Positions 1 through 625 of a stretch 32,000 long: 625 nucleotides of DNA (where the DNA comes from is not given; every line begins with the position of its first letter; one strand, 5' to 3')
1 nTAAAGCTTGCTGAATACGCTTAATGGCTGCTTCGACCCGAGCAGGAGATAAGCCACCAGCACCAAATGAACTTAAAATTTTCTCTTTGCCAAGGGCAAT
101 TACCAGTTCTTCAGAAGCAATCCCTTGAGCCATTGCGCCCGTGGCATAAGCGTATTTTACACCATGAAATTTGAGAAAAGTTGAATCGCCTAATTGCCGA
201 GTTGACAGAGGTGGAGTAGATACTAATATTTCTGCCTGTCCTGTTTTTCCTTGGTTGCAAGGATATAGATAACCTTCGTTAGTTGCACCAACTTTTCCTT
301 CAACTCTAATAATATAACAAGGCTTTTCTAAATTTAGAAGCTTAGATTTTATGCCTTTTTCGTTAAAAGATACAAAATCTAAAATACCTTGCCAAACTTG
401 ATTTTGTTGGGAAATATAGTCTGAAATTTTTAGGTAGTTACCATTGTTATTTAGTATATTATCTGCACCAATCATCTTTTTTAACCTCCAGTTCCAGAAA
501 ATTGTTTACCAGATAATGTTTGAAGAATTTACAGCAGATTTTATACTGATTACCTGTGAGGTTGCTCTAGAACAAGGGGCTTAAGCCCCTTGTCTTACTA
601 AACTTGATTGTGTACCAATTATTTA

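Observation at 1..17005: PUFA-synthase/Hgl-type lipid synthase operon divergently coupled to a complete DevBCA exporter, with two small DNA-binding genes in the spacer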

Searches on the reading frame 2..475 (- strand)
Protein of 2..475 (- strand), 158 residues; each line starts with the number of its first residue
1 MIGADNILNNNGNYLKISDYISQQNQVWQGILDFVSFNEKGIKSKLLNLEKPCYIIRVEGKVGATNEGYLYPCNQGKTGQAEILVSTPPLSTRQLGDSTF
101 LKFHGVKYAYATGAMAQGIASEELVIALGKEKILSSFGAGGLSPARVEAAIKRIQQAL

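Call 6: search_protein_families(library=ncbifam, proteins=[window:2-475:-])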
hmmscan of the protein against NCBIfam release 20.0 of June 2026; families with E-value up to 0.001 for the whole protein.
window:2-475:- (158 aa): 1 family
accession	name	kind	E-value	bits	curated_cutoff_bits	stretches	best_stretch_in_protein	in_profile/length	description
TIGR02814.1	pfaD_fam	subfamily_domain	1.4e-21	76.8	449.25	1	91-158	2-69/444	PfaD family polyunsaturated fatty acid/polyketide biosynthesis protein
